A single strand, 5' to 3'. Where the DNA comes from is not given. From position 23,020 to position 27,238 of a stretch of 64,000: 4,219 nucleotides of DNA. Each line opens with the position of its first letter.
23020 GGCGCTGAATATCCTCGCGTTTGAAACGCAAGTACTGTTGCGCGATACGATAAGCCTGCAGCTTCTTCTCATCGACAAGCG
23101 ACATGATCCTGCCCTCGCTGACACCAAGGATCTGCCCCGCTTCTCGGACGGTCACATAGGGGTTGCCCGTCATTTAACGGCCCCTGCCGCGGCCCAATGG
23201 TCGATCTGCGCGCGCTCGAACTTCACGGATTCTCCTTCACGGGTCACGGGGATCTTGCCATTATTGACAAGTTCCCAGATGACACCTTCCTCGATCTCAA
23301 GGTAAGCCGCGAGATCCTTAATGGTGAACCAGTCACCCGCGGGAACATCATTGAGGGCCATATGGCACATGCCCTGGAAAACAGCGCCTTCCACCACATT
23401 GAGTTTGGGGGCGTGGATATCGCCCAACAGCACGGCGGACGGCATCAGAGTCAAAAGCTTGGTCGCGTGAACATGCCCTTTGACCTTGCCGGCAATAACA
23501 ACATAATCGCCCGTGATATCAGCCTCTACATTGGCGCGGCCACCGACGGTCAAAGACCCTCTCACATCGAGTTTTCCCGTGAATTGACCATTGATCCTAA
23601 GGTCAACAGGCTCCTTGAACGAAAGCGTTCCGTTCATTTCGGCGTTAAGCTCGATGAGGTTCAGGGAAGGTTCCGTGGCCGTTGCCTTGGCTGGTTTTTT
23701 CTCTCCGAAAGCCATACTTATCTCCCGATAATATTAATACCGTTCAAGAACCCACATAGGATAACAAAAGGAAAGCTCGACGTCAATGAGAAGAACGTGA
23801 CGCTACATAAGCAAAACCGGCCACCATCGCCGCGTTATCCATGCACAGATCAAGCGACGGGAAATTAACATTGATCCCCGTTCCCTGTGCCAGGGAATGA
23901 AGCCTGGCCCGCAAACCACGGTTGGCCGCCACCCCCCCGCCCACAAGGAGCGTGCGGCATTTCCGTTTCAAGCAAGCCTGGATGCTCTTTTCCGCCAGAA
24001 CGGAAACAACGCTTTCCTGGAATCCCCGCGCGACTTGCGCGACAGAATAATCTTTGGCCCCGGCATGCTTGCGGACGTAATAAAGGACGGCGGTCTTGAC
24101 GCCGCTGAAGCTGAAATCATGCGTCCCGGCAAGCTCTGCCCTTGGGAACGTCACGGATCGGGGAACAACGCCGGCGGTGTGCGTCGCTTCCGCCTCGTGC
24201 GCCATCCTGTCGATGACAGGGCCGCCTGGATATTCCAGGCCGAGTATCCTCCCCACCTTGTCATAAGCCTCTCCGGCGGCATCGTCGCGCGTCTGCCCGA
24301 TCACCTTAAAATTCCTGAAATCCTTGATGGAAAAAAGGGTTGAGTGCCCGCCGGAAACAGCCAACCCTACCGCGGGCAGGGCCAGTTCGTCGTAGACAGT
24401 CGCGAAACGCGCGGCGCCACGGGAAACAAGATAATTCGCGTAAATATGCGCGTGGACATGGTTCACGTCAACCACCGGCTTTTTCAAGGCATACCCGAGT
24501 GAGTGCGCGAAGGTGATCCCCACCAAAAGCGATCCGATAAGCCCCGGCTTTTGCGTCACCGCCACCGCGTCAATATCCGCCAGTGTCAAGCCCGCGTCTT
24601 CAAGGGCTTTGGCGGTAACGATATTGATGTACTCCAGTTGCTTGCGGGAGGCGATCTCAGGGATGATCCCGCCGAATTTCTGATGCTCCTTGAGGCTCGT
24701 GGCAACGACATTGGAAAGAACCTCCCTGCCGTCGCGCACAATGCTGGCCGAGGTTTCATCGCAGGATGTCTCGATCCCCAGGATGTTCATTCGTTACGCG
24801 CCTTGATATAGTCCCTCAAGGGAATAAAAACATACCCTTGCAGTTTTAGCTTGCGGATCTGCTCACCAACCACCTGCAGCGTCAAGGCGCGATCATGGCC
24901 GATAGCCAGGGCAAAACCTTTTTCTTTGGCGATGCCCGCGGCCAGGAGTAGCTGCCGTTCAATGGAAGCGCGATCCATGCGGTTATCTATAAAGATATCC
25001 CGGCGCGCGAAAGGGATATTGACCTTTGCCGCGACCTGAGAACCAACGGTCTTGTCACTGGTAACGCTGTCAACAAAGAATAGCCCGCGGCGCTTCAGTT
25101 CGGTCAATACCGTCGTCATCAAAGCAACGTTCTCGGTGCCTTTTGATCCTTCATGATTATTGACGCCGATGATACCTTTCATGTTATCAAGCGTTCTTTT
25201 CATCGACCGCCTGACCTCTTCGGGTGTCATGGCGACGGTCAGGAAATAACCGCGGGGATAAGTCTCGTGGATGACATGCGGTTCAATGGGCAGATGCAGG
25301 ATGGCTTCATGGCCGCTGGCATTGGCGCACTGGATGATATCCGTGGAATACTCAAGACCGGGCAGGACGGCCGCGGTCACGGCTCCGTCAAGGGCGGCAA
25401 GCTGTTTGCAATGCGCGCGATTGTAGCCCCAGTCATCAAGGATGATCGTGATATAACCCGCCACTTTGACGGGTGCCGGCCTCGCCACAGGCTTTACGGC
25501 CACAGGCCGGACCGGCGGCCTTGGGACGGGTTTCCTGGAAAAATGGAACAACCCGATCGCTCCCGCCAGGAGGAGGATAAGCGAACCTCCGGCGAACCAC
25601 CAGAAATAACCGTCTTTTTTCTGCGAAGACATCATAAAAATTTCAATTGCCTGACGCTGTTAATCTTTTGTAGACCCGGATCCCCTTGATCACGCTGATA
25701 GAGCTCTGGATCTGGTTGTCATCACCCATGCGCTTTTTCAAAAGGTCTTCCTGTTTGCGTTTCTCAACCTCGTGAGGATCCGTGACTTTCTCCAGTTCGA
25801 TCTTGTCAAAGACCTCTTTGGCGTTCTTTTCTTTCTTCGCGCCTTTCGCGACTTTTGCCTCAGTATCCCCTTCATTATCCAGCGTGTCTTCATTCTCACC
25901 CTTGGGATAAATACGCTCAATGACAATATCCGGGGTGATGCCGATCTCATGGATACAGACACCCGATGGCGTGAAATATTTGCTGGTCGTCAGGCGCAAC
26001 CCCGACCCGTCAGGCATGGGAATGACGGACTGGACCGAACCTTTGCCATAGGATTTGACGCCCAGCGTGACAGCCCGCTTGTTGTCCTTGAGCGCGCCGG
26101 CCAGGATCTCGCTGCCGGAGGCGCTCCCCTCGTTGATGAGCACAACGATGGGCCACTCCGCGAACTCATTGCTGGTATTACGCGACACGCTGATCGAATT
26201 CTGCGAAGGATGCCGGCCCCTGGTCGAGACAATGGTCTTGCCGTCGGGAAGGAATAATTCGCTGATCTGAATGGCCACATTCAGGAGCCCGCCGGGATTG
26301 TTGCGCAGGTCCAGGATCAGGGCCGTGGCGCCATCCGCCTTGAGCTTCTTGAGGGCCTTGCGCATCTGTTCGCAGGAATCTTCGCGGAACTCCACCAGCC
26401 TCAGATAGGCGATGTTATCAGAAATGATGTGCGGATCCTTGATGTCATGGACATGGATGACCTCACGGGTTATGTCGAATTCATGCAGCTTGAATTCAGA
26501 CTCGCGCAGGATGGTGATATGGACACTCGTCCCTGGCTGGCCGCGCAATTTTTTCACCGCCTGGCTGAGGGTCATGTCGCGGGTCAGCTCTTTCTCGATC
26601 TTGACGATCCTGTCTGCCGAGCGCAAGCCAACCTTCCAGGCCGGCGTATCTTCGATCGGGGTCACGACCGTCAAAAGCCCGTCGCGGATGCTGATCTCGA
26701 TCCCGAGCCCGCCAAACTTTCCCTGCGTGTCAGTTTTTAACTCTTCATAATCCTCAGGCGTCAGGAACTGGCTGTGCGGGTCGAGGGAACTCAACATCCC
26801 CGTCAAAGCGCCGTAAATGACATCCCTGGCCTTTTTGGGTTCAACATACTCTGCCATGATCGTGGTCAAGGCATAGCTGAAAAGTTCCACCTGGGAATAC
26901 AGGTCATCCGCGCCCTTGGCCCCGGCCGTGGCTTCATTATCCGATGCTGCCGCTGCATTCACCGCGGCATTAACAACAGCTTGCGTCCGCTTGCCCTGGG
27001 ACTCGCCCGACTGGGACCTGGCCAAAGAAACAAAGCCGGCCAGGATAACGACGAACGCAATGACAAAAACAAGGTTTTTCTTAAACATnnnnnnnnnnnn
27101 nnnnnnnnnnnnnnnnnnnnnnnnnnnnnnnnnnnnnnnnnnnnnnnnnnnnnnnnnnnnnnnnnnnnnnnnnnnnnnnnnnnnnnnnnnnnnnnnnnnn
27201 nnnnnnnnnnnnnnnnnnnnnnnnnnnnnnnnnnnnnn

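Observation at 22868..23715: Bactofilin fused to an excisionase-type HTH, translationally coupled to a membrane-anchored HTH protein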

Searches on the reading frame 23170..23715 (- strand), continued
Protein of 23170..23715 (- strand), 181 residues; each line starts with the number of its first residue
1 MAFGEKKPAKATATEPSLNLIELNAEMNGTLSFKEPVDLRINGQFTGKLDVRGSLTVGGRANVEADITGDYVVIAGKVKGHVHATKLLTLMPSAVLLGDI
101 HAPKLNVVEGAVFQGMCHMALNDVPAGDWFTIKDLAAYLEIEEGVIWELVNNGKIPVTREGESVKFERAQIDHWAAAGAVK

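Call 38: search_solved_structures(query=A2, max_evalue=1, show_alignments=3)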
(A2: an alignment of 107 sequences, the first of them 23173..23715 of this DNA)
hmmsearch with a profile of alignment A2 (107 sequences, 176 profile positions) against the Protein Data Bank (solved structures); distinct sequences matched with E-value up to 1: 5.
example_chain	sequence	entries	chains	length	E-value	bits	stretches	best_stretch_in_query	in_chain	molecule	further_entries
2n3d_A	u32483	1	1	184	2e-09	40.5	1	34-114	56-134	Bactofilin A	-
6ria_A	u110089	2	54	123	2e-09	40.5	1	35-114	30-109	bactofilin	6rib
9sfi_T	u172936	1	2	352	0.12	15.2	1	90-118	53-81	4Fe-4S ferredoxin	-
9v1k_sD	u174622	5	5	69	0.31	13.9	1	54-89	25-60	40S ribosomal protein S28, putative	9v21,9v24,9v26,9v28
6g6q_A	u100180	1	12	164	0.47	13.2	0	55-86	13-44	Ika4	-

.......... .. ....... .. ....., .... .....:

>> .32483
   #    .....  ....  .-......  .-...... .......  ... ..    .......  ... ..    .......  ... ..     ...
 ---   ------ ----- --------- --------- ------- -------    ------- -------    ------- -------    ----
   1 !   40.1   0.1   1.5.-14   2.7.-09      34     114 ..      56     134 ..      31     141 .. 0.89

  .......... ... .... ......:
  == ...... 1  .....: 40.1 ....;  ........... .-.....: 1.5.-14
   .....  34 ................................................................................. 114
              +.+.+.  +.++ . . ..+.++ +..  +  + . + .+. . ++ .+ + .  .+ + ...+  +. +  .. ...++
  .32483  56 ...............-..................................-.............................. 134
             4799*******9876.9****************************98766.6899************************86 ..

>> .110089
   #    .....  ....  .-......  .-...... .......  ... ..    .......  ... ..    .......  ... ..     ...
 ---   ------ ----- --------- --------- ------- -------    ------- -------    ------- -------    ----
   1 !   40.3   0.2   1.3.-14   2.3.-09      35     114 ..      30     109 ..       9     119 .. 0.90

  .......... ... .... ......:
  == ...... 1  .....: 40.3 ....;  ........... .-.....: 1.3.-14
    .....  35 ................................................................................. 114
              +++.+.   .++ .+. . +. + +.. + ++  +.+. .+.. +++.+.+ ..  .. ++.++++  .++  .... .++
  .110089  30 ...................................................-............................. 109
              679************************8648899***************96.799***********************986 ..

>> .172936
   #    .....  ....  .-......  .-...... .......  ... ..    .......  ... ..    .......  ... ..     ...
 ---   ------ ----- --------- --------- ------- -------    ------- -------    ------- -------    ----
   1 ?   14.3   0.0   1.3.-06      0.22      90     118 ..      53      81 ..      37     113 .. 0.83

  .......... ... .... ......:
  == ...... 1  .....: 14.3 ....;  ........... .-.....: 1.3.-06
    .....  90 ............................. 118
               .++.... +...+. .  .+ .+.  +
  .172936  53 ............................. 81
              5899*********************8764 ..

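Call 40: predict_structure(alignment_id=A2)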
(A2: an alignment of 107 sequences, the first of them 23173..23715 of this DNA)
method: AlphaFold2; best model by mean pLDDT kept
length: 181 residues; sequences in the alignment: 107
mean_pLDDT: 81.5   pTM: 0.58
mean pLDDT of the five models: 81.5, 80.5, 79.0, 75.8, 74.7
residues with pLDDT >= 90: 87; 70-90: 62; 50-70: 12; < 50: 20
segments of 3 or more residues with pLDDT < 50: 6-16, 122-126, 179-181
pLDDT, mean of each block of 10 residues (from residue 1): 47 53 89 91 94 93 95 96 94 95 91 86 56 80 83 80 78 68 30
secondary structure, 60 per line:
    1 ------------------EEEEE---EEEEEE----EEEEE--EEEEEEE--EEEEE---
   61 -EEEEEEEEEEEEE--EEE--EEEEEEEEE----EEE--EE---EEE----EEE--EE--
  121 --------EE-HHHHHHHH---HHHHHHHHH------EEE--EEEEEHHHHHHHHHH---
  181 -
elements in order: E19-23 E27-32 E37-41 E44-50 E53-57 E62-74 E77-79 E82-90 E95-97 E105-107 E112-114 H132-139 H143-151 E158-160 E163-167 H168-177

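Call 57: search_protein_families(library=pfam, proteins=[L003:2057-2704:+], max_evalue=0.001)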
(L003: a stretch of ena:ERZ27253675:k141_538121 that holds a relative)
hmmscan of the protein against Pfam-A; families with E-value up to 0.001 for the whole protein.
L003:2057-2704:+ (215 aa): 1 family
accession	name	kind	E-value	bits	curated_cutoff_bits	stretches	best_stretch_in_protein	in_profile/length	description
PF13102.12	Phage_int_SAM_5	-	7e-06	26.8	22.3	1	58-150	2-92/98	Phage integrase SAM-like domain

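Call 58: search_protein_representatives(protein=window:23173-23715:-)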
Query: 181 residues. Proteins with E-value up to 0.001 (for the whole library): 9310; up to 1e-10: 309; up to 1e-30: 8. The best 150 are listed.
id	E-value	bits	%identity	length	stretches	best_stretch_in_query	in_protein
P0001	6.1e-110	381.3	97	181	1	1-181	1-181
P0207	2.7e-42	161.0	66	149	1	61-181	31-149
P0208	9.1e-37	143.0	42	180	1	8-178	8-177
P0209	9.9e-36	139.6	45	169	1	21-181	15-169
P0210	1.6e-35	138.9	42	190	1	4-176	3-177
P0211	2.4e-34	135.1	42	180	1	13-175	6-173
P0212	2.1e-33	132.0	44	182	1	19-176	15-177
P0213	9.5e-32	126.6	39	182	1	12-177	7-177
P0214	2.4e-30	122.0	40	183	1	15-181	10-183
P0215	6.1e-30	120.8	41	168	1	15-176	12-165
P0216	2.2e-29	118.9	38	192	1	5-177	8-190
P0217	3.8e-29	118.2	39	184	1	14-181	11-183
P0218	9.1e-28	113.7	59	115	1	19-117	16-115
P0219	1.1e-27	113.4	38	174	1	18-176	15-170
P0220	4.0e-27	111.6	48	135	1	39-176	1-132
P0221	6.9e-27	110.8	39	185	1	19-180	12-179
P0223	1.2e-26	110.0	36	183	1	14-175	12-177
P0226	2.7e-26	108.9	35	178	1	18-175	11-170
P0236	4.2e-20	88.7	41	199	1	52-176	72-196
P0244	1.3e-18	83.8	34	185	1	20-176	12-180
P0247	3.1e-17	79.4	32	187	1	21-177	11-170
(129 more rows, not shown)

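Call 59: list_cluster_members(proteins=[P0208, P0210, P0213, P0216, P0221, P0223, P0226, P0244, P0247, P0236])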
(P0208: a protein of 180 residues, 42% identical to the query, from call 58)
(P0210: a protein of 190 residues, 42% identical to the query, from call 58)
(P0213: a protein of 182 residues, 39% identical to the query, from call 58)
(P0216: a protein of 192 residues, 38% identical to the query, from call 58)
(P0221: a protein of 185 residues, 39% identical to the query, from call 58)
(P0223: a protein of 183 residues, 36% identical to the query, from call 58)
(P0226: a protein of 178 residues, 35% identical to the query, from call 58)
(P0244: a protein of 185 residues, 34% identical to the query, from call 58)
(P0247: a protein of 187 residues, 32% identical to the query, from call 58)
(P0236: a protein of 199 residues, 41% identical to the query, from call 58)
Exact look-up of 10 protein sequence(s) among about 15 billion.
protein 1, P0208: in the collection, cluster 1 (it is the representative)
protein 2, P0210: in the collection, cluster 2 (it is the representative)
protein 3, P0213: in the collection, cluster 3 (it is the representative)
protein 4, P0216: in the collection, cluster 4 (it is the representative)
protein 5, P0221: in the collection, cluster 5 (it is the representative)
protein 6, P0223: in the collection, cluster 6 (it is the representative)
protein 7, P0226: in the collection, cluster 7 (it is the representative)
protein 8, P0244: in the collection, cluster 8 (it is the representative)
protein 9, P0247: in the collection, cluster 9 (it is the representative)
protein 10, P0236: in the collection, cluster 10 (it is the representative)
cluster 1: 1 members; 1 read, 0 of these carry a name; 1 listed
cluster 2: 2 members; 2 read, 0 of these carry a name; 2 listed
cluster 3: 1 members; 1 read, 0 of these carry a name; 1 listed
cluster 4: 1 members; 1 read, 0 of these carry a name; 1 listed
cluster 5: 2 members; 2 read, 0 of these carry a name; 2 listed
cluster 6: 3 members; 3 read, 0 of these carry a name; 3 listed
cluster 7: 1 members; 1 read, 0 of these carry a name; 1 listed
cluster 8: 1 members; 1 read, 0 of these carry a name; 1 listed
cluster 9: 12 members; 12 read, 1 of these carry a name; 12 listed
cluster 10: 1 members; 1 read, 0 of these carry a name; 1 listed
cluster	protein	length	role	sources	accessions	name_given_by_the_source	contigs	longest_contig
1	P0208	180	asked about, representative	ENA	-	-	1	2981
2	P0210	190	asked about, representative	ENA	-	-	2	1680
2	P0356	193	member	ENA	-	-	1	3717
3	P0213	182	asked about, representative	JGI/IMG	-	-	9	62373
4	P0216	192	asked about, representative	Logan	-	-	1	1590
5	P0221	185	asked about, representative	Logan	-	-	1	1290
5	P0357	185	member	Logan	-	-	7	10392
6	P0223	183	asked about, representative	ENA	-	-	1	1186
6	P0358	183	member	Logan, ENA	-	-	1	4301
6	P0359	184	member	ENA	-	-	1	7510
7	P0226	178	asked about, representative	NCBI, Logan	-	-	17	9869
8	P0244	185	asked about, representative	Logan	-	-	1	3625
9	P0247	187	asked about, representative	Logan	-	-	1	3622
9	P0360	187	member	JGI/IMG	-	cytoskeletal protein CcmA (bactofilin family)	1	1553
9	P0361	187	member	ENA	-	-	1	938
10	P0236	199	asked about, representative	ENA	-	-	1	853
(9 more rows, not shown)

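Call 60: find_encoding_contigs(protein=P0213, flank=5000, max_places=1)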
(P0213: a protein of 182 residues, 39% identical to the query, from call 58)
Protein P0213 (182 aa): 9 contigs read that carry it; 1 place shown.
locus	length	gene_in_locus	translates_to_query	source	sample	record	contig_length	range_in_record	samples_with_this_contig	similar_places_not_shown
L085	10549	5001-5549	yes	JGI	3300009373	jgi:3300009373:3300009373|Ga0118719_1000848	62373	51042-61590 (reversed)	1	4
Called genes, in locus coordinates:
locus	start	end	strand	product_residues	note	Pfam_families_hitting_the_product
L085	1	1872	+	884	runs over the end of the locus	?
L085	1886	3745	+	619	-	PF13584:BatD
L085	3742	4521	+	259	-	PF07719:TPR_2 (faint), PF00515:TPR_1 (weak)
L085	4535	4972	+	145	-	PF02308:MgtC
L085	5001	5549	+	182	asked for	PF04519:Bactofilin, PF12728:HTH_17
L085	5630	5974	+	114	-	PF12728:HTH_17 (weak)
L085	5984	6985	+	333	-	PF13180:PDZ_2 (faint), PF17820:PDZ_6 (weak), PF00595:PDZ (weak)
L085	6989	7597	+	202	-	-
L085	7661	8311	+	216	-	PF07719:TPR_2 (faint)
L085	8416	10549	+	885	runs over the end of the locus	PF02739:5_3_exonuc_N, PF01367:5_3_exonuc, PF01612:DNA_pol_A_exo1, PF22619:DNA_polI_exo1, PF00476:DNA_pol_A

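Call 61: find_encoding_contigs(protein=P0226, flank=5000, max_places=1)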
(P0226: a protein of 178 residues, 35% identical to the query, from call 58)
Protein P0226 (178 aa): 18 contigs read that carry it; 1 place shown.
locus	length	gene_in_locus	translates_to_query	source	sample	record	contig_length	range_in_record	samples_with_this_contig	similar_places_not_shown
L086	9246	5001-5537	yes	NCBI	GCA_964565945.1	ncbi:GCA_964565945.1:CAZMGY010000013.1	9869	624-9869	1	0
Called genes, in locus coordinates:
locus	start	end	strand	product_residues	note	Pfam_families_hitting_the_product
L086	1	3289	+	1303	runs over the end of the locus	?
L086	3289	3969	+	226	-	PF05036:SPOR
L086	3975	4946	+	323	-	PF07719:TPR_2 (weak), PF00515:TPR_1 (weak), PF00595:PDZ (weak), PF13180:PDZ_2 (faint), PF17820:PDZ_6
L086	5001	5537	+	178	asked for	PF04519:Bactofilin, PF12728:HTH_17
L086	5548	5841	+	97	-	PF12728:HTH_17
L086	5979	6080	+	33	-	-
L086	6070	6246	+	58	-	-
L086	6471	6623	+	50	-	-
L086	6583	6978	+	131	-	-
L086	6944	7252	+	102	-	-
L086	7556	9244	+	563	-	?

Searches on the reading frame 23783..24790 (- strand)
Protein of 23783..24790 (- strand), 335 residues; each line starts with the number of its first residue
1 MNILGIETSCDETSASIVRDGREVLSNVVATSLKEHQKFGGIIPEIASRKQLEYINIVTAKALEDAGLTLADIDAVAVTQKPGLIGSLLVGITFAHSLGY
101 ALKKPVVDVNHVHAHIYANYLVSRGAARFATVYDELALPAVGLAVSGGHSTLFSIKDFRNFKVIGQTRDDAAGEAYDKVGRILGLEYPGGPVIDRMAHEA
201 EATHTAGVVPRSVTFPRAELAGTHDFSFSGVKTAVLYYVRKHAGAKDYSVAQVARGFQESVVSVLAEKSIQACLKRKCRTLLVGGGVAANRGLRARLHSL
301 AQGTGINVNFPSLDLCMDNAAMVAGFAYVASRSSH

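Call 57: search_protein_families(library=pfam, proteins=[window:23783-24790:-], max_evalue=0.001)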
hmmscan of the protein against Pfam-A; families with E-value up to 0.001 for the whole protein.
window:23783-24790:- (335 aa): 2 families
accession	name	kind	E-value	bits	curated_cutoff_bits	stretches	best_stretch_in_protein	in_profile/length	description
PF00814.31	TsaD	-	1.9e-81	274.1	24.8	1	23-324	1-263/264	tRNA N6-adenosine threonylcarbamoyltransferase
PF22521.2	HypF_C_2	-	1.7e-05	25.1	27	1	246-312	162-228/241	Carbamoyltransferase, Kae1-like Domain, second subdomain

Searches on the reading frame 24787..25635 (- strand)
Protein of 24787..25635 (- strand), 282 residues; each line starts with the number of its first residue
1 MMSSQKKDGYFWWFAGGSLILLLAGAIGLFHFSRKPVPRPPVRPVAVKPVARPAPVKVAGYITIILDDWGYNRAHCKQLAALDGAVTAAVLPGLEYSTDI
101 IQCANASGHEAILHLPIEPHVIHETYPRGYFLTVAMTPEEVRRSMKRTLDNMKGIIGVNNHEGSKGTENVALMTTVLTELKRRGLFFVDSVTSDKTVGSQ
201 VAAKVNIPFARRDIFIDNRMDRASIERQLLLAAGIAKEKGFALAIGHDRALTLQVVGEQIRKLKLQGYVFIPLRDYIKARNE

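Call 57: search_protein_families(library=pfam, proteins=[window:24787-25635:-], max_evalue=0.001)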
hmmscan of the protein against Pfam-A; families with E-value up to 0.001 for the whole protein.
window:24787-25635:- (282 aa): 1 family
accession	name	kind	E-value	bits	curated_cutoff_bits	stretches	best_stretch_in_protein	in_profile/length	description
PF04748.18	Polysacc_deac_2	-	4.5e-62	209.3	27.5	1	64-275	1-210/212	Divergent polysaccharide deacetylase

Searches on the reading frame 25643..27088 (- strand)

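Call 57: search_protein_families(library=pfam, proteins=[window:25643-27088:-], max_evalue=0.001)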
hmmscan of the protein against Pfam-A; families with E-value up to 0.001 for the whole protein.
window:25643-27088:- (481 aa): 5 families
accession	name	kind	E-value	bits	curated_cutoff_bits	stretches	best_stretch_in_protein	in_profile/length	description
PF03572.23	Peptidase_S41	-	1.5e-54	184.5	24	1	225-390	1-165/165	Peptidase family S41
PF17820.7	PDZ_6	-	3.6e-09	36.7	27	1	141-195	2-54/54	PDZ domain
PF13180.12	PDZ_2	-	3.7e-07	30.8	27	1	126-199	1-73/80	PDZ domain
PF00595.29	PDZ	-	2e-05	25.3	23.2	1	124-194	8-81/81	PDZ domain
PF22694.1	CtpB_N-like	-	5.5e-05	24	27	1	53-109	24-81/85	Activating protease CtpB N-terminal domain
